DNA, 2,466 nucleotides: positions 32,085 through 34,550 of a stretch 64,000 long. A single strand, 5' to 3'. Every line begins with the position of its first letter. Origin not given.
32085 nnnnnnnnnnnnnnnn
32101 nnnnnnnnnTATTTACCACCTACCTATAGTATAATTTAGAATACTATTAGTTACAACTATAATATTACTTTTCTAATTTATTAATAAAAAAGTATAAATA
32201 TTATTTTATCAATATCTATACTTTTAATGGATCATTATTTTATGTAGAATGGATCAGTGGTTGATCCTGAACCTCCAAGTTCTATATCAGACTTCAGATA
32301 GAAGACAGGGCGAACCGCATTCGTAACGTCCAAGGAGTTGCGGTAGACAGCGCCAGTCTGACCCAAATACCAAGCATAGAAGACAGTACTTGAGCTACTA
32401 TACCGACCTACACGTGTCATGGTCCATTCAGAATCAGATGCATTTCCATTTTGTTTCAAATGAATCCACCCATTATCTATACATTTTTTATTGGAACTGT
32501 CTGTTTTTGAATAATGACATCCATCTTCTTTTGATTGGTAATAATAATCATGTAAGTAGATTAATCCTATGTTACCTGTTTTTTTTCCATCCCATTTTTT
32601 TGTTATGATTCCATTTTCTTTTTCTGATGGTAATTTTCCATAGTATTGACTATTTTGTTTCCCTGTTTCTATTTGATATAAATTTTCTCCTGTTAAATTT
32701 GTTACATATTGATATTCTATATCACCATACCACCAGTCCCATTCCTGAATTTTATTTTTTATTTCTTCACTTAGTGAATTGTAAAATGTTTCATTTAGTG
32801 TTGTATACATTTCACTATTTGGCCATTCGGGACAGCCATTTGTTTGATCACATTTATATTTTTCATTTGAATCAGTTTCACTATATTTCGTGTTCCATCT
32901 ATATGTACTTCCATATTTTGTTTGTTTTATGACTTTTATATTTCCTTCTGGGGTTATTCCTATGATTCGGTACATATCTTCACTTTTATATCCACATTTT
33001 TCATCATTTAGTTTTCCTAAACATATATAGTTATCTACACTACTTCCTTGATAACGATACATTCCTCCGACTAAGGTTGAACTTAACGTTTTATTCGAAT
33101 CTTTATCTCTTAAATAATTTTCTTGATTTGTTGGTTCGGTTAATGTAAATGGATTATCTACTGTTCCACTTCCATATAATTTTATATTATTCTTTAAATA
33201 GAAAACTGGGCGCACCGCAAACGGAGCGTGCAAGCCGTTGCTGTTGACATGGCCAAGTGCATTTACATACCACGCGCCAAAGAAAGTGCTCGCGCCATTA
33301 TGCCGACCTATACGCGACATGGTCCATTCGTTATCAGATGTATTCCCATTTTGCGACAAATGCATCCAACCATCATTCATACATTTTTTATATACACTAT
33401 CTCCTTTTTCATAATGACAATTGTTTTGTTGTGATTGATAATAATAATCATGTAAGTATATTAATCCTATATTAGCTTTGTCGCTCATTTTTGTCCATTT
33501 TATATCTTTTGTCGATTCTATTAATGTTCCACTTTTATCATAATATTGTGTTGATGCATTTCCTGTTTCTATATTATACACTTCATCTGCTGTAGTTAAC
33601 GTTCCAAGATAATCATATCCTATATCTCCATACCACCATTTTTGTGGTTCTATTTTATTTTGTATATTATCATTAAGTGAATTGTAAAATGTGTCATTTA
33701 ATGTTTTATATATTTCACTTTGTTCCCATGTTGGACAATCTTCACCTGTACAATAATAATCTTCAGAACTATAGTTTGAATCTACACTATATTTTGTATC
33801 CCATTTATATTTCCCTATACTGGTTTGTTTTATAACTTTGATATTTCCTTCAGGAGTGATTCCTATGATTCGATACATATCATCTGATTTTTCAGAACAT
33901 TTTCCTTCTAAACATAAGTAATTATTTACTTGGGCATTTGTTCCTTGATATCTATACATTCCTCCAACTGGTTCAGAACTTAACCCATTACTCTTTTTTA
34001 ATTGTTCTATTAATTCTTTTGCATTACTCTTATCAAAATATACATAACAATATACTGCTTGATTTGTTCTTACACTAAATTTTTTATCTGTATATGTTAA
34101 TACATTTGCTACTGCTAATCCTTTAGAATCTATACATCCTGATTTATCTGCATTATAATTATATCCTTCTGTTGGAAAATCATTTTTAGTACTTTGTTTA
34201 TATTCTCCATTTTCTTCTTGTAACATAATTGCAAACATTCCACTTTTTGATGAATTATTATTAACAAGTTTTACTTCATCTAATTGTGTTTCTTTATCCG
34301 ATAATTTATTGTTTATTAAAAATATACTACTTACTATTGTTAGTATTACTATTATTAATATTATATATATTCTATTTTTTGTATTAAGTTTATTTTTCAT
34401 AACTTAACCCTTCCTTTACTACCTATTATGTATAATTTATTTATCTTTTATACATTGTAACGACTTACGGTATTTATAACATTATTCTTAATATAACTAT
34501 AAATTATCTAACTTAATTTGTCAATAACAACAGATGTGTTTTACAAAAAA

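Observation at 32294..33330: Protein C shows the strongest codon-discordant, A-depleted hypervariable tips: DGR-like variable regions without a visible RT/TR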

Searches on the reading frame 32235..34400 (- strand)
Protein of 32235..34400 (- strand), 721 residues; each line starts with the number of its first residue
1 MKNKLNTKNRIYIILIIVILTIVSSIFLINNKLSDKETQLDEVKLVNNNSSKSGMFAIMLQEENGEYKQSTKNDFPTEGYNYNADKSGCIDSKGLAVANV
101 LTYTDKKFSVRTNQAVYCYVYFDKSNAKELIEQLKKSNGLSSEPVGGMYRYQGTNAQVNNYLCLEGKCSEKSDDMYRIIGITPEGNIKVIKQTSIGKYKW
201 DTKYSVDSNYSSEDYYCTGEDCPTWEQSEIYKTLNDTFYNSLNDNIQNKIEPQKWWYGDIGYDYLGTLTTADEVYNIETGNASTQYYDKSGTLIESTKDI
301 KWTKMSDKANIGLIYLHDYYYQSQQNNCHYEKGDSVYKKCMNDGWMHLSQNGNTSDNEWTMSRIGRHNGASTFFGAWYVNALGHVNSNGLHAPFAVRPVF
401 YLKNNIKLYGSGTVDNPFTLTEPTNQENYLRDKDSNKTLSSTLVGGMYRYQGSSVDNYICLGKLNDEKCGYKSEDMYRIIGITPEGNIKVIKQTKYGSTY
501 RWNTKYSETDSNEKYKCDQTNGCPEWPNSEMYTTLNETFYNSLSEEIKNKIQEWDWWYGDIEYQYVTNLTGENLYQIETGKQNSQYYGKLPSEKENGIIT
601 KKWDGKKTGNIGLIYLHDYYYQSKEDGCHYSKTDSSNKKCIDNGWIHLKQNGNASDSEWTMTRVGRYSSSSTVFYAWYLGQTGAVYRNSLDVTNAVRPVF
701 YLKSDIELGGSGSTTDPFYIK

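Call 10: search_protein_families(library=pfam, proteins=[window:32235-34400:-], max_evalue=0.1)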
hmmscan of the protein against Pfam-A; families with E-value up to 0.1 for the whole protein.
window:32235-34400:- (721 aa): 2 families
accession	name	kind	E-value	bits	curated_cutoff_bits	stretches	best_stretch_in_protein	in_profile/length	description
PF19789.6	DUF6273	-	2.1e-07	31.4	23.5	1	513-704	20-172/172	Domain of unknown function (DUF6273)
PF20913.2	ObcA_N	-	0.092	13.1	25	0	125-194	6-75/154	Oxalate Biosynthetic Component A, N-terminal domain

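Call 12: find_encoding_contigs(protein=window:32235-34400:-, flank=10000, max_places=10)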
Protein window:32235-34400:- (721 aa): 1 contig read that carries it; 1 place shown.
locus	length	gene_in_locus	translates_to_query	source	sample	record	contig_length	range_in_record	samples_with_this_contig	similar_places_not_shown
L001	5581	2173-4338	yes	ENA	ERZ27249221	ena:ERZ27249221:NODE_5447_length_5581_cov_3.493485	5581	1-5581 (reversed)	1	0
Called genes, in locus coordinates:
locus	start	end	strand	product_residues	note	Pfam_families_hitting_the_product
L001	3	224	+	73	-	?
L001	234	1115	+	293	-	PF00009:GTP_EFTU, PF00350:Dynamin_N (faint), PF01926:MMR_HSR1, PF02421:FeoB_N, PF02492:cobW (faint), PF04548:AIG1 (weak), PF16897:MMR_HSR1_Xtn (weak), PF07650:KH_2, +1 more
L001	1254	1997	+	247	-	PF11967:RecO_N, PF02565:RecO_C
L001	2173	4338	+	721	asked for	PF19789:DUF6273 (faint)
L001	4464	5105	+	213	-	PF00265:TK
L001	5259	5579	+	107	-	?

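Call 15: find_homologous_proteins(query=window:32235-34400:-, max_evalue=0.00001)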
Query window:32235-34400:- (721 aa): 795 proteins with E <= 0.00001 among 8000 candidates; the best 120 are listed.
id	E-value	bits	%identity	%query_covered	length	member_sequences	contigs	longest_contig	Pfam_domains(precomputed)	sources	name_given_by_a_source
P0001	0.0e+0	1671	100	100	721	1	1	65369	PF19789.7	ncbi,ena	-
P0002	1.3e-267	908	58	99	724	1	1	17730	-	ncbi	-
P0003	4.3e-242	824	56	94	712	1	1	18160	-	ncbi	-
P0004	1.2e-241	822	57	100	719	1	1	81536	PF19789.7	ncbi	-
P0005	2.0e-231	789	53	97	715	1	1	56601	PF19789.7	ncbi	-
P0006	1.4e-227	776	57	93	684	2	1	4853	-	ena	-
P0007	6.5e-199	681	49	96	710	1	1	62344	-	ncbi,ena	-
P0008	2.2e-190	653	53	82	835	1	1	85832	-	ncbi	-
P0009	3.2e-176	606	52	81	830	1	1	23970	-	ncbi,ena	-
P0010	7.1e-164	565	45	83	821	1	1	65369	PF19789.7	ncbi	-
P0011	5.6e-151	523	44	57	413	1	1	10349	-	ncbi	-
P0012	7.2e-151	522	59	57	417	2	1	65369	-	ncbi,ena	-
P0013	1.5e-149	518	53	59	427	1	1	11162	-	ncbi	-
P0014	6.7e-142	493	48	81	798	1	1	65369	-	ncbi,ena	-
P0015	7.8e-134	466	40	100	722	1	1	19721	-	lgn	-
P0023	9.7e-105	370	52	40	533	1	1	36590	PF23608.2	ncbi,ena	-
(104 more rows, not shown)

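Call 29: find_related_loci(query=A2, collection=genome_contigs, flank=10000)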
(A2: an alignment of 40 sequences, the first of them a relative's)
Query A2 (417 aa) in genome_contigs; peptide patterns used: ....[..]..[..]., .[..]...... (x = any residue, [..] = any of these).
297 stretches matched a pattern; 261 encode a relative of the query (tblastn E <= 1e-3); the best 80 are kept; 78 distinct loci.
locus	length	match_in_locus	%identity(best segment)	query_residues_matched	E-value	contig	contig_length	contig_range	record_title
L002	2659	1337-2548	36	1-415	1e-69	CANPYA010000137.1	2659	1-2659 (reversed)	MAG: uncultured Bacilli bacterium isolate Lapin-005__bin123 genome assembly, contig: Lapin-005__NODE_61027_length_2659_c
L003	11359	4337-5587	34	1-416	6e-67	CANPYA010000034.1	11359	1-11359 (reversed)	MAG: uncultured Bacilli bacterium isolate Lapin-005__bin123 genome assembly, contig: Lapin-005__NODE_7893_length_11359_c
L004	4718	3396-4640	36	1-415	6e-66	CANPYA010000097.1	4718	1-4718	MAG: uncultured Bacilli bacterium isolate Lapin-005__bin123 genome assembly, contig: Lapin-005__NODE_26525_length_4718_c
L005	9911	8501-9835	33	1-415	2e-65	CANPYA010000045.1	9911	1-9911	MAG: uncultured Bacilli bacterium isolate Lapin-005__bin123 genome assembly, contig: Lapin-005__NODE_9476_length_9911_co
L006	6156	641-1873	33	1-416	7e-65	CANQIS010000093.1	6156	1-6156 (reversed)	MAG: uncultured Bacilli bacterium isolate Lapin-027__bin63 genome assembly, contig: Lapin-027__NODE_14044_length_6156_co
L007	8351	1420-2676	35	1-415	2e-63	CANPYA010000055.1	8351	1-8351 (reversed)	MAG: uncultured Bacilli bacterium isolate Lapin-005__bin123 genome assembly, contig: Lapin-005__NODE_12004_length_8351_c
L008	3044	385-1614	35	1-415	3e-63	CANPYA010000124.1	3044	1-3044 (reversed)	MAG: uncultured Bacilli bacterium isolate Lapin-005__bin123 genome assembly, contig: Lapin-005__NODE_50145_length_3044_c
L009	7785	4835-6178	33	1-413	2e-60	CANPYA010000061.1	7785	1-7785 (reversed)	MAG: uncultured Bacilli bacterium isolate Lapin-005__bin123 genome assembly, contig: Lapin-005__NODE_13151_length_7785_c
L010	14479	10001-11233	35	8-415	4e-60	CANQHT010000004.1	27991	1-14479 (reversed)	MAG: uncultured Bacilli bacterium isolate Lapin-027__bin78 genome assembly, contig: Lapin-027__NODE_1380_length_27991_co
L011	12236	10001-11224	34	1-415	1e-58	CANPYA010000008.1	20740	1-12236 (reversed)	MAG: uncultured Bacilli bacterium isolate Lapin-005__bin123 genome assembly, contig: Lapin-005__NODE_3386_length_20740_c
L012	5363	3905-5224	33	3-415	2e-58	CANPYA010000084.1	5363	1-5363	MAG: uncultured Bacilli bacterium isolate Lapin-005__bin123 genome assembly, contig: Lapin-005__NODE_22196_length_5363_c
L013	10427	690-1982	35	1-415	5e-58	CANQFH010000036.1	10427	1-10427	MAG: uncultured Bacilli bacterium isolate Lapin-005__bin46 genome assembly, contig: Lapin-005__NODE_8841_length_10427_co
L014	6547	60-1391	33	1-415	5e-58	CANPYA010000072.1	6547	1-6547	MAG: uncultured Bacilli bacterium isolate Lapin-005__bin123 genome assembly, contig: Lapin-005__NODE_16754_length_6547_c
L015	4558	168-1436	31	1-415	4e-57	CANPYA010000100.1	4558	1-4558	MAG: uncultured Bacilli bacterium isolate Lapin-005__bin123 genome assembly, contig: Lapin-005__NODE_27941_length_4558_c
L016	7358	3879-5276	34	4-415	2e-56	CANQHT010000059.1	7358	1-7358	MAG: uncultured Bacilli bacterium isolate Lapin-027__bin78 genome assembly, contig: Lapin-027__NODE_10857_length_7358_co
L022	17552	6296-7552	36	3-415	5e-55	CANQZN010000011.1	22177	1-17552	MAG: uncultured Bacilli bacterium isolate Lapin-017__bin4 genome assembly, contig: Lapin-017__NODE_1208_length_22177_cov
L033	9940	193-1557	32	1-416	8e-52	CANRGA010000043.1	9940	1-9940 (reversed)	MAG: uncultured Bacilli bacterium isolate Lapin-022__bin6 genome assembly, contig: Lapin-022__NODE_6903_length_9940_cov_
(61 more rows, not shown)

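Call 36: search_protein_families(library=pfam, proteins=[L033:2189-2566:+, L033:2547-2918:+, L033:2878-4011:+, L033:4001-4291:+, L022:10278-10676:+, L022:10663-11016:+, L022:11003-12118:+, L022:7781-8668:+, L022:12096-12395:+], max_evalue=0.01)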
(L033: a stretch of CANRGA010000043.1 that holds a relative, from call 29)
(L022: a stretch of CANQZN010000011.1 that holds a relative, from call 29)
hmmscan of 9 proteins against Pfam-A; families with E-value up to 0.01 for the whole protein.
L033:2189-2566:+ (125 aa): 1 family
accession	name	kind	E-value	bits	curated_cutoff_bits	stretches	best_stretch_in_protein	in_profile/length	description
PF01624.25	MutS_I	-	1.5e-05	25.6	20.6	1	4-54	16-73/113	MutS domain I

L033:2547-2918:+ (123 aa): 2 families
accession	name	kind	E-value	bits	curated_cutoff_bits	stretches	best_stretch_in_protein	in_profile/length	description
PF22296.2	bAvd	-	8.8e-08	33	40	1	11-116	2-106/107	bAvd-like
PF05635.17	23S_rRNA_IVP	-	0.0099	16.5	33.8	0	9-112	2-106/106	23S rRNA-intervening sequence protein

L033:2878-4011:+ (377 aa): 1 family
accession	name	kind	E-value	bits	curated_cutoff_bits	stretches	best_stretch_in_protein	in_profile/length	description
PF00078.32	RVT_1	-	4.1e-19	69.6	29.6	1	70-302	8-204/205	Reverse transcriptase (RNA-dependent DNA polymerase)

L033:4001-4291:+ (96 aa): 0 families

L022:10278-10676:+ (132 aa): 1 family
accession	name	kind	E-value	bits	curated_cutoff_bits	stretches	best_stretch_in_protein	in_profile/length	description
PF01624.25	MutS_I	-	6.6e-05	23.5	20.6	1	9-63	14-75/113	MutS domain I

L022:10663-11016:+ (117 aa): 1 family
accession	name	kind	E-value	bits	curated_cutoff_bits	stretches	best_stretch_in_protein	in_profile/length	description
PF22296.2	bAvd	-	7.1e-06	26.9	40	1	9-114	2-106/107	bAvd-like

L022:11003-12118:+ (371 aa): 1 family
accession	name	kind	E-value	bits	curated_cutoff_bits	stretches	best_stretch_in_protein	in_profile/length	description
PF00078.32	RVT_1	-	4.7e-18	66.1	29.6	1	63-297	7-205/205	Reverse transcriptase (RNA-dependent DNA polymerase)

L022:7781-8668:+ (295 aa): 1 family
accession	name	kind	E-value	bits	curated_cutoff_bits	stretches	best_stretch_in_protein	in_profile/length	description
PF12784.13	PDDEXK_2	-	2.8e-13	50.6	27.4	1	14-237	4-218/229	PD-(D/E)XK nuclease family transposase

L022:12096-12395:+ (99 aa): 0 families

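Call 37: list_cluster_members(proteins=[P0001, P0010, P0012, P0002, P0004, P0005, P0007, P0008, P0009, P0003])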
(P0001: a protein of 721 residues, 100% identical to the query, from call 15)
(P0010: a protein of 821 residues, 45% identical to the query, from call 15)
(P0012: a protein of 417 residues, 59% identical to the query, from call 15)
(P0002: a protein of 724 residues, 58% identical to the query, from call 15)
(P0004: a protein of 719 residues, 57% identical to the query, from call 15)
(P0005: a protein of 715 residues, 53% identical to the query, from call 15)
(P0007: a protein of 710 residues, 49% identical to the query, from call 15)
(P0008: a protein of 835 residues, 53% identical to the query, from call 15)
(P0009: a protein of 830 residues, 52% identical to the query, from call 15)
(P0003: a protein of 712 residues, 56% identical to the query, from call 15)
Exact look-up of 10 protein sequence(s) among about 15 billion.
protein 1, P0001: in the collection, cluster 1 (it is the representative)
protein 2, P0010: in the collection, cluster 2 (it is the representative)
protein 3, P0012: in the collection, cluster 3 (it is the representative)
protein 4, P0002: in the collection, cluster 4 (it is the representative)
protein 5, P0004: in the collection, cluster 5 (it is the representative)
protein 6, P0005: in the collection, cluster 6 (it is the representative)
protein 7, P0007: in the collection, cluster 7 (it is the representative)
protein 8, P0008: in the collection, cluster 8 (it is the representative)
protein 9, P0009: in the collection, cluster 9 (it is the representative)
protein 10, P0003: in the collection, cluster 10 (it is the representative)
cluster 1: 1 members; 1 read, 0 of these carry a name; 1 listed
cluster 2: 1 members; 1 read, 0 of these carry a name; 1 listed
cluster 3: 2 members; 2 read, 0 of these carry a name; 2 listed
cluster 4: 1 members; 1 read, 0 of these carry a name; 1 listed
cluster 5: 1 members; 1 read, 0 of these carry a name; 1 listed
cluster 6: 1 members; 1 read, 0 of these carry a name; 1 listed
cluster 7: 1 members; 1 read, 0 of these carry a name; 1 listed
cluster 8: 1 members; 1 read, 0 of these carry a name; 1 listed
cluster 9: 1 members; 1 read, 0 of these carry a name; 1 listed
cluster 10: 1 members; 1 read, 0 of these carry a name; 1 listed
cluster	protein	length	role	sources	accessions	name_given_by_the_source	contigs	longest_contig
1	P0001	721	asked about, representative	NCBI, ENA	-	-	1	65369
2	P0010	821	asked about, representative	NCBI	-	-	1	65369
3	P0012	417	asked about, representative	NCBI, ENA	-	-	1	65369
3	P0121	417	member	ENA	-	-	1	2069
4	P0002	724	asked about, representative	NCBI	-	-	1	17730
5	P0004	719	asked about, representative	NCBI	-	-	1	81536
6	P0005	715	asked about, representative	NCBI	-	-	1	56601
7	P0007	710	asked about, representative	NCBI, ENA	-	-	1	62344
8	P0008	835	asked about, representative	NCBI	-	-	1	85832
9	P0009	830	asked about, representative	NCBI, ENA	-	-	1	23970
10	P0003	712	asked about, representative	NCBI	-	-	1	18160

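Call 38: find_homologous_proteins(query=L033:2878-4008:+, max_evalue=1e-10)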
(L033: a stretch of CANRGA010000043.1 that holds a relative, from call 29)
Query L033:2878-4008:+ (377 aa): 1912 proteins with E <= 1e-10 among 8000 candidates; the best 120 are listed.
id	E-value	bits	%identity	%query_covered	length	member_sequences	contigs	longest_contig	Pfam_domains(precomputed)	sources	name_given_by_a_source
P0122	7.1e-238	807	100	100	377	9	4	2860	PF00078.33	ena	-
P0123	1.7e-201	687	87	99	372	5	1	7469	PF00078.33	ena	-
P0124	1.7e-162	559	70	97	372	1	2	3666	PF00078.33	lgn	-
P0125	2.3e-159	549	69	97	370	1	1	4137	PF00078.33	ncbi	-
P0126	1.1e-157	543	68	97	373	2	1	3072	PF00078.33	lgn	-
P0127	3.1e-156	538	68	98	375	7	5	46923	PF00078.33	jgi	-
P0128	3.7e-156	538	66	98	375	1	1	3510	PF00078.33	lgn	-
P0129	1.6e-155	536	70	98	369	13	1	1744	PF00078.33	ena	-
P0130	1.8e-155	536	68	98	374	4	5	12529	PF00078.33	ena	-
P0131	2.6e-155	535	68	98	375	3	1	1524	PF00078.33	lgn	-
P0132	4.1e-155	535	67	98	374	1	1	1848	PF00078.33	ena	-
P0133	6.6e-155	534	68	98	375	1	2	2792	PF00078.33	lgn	-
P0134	1.3e-154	533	66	98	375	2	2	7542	PF00078.33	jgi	-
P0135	1.5e-154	533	67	98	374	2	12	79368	PF00078.33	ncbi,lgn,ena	-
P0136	1.7e-154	532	67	98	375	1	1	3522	PF00078.33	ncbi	-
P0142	1.5e-150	520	66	97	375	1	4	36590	PF00078.33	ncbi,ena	-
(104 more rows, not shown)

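Call 39: find_encoding_contigs(protein=P0142, flank=10000, max_places=6)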
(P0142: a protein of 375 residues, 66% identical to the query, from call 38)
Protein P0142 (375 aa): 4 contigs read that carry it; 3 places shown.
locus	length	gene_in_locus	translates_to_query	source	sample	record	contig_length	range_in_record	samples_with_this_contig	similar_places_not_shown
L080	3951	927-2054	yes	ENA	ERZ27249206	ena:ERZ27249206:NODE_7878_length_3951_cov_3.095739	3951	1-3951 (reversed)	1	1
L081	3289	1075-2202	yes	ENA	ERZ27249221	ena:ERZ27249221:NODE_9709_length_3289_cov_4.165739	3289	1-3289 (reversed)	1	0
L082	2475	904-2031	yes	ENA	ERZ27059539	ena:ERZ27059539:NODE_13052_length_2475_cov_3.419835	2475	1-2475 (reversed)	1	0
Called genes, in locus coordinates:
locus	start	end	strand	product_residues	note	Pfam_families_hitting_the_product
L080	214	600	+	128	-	-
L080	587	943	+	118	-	-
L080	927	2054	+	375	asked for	PF00078:RVT_1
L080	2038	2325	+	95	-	-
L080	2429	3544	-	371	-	PF01467:CTP_transf_like, PF05636:HIGH_NTase1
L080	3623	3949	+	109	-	?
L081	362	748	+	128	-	-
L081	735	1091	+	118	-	-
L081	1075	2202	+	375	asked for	PF00078:RVT_1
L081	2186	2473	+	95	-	-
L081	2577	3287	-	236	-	?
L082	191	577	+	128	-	-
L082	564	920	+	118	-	-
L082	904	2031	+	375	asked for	PF00078:RVT_1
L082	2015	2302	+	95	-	-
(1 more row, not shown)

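Call 42: find_encoding_contigs(protein=P0023, flank=10000, max_places=6)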
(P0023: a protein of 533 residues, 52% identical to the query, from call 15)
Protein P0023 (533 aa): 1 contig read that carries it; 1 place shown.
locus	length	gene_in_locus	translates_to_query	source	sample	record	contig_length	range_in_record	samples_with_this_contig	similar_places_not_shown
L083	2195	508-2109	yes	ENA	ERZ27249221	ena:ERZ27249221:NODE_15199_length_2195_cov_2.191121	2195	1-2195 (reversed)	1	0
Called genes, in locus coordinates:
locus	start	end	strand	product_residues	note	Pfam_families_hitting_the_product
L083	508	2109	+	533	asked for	PF23608:Ig_ILCR1 (faint)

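Call 53: predict_structure(alignment_id=A2)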
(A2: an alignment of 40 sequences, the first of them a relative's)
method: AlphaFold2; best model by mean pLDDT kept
length: 417 residues; sequences in the alignment: 40
mean_pLDDT: 85.6   pTM: 0.77
mean pLDDT of the five models: 85.6, 85.6, 85.4, 84.9, 84.0
residues with pLDDT >= 90: 215; 70-90: 161; 50-70: 23; < 50: 18
segments of 3 or more residues with pLDDT < 50: 28-45
pLDDT, mean of each block of 10 residues (from residue 1): 69 80 57 37 55 84 79 86 83 73 81 83 85 91 94 93 90 94 97 93 72 77 95 97 97 93 90 95 90 86 96 93 76 92 92 95 88 95 95 96 93 95
secondary structure, 60 per line:
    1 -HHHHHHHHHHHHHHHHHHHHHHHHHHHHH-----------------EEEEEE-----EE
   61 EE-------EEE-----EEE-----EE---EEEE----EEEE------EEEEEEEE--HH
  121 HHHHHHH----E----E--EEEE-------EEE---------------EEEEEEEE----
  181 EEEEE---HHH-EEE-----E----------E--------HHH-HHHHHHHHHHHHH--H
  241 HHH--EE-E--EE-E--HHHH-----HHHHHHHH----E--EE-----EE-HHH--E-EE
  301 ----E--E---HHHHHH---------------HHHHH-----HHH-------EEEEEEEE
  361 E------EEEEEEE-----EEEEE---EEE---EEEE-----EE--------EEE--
elements in order: H2-30 E48-53 E59-62 E70-72 E78-80 E91-94 E99-102 E109-116 H119-127 E140-143 E151-153 E169-176 E181-185 E193-195 H225-237 H240-243 H258-261 H267-274 H312-317 H333-337 E353-361 E368-374 E380-384 E388-390 E394-397 E413-415
